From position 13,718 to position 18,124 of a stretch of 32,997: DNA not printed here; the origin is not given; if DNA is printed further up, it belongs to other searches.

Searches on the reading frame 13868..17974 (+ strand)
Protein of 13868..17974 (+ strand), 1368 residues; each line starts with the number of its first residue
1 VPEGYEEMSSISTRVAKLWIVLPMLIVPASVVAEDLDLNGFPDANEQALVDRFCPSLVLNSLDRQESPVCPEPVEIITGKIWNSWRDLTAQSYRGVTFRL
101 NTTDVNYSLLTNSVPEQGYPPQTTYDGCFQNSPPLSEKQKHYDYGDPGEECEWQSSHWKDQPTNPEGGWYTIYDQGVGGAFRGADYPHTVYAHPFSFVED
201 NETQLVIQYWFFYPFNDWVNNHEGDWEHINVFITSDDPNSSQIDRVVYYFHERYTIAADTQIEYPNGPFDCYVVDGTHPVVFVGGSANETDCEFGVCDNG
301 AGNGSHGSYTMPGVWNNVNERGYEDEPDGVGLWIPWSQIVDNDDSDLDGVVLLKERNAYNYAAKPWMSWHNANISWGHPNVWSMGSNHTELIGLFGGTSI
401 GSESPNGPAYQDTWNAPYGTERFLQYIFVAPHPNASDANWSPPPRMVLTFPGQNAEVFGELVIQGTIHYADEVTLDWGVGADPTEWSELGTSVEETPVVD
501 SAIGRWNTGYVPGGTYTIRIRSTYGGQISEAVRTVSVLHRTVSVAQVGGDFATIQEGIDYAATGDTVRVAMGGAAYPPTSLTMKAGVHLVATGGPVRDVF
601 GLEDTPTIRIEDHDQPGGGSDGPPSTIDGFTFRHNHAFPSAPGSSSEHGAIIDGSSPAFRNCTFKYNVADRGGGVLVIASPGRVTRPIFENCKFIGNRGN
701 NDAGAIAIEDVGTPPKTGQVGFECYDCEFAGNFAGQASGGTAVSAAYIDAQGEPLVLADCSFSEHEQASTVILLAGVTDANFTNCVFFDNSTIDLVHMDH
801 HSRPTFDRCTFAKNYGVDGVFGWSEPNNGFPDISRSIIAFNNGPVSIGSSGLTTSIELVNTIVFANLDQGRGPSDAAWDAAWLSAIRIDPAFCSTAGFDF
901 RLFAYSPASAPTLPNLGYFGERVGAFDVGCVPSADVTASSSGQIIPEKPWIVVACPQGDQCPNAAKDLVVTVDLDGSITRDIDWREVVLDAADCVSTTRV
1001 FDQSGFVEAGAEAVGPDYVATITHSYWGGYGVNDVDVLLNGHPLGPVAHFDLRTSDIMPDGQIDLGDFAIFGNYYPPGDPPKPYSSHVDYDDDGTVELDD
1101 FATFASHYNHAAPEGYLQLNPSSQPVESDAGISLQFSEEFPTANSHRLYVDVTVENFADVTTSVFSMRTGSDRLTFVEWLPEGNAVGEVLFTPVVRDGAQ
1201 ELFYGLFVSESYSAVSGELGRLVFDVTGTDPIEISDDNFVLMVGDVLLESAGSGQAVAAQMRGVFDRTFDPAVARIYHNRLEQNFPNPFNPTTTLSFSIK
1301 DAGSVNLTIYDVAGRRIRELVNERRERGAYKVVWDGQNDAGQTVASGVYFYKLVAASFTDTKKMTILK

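Call 8: search_protein_families(library=pfam, proteins=[window:13868-17974:+])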
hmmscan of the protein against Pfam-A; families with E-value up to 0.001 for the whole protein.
window:13868-17974:+ (1368 aa): 4 families
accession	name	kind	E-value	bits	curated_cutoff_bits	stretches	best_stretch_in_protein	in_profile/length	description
PF13860.13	FlgD_ig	-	1.8e-10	41.1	27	1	1300-1356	20-76/79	FlgD Ig-like domain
PF13229.12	Beta_helix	-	5e-08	33.2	25.9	1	649-816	2-141/158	Right handed beta helix region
PF18962.6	Por_Secre_tail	-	8.9e-05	23.2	27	1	1285-1366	2-75/75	Secretion system C-terminal sorting domain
PF13585.12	CHU_C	-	0.00061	20.3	27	0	1299-1355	23-72/86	CHU_C Type IX secretion signal domain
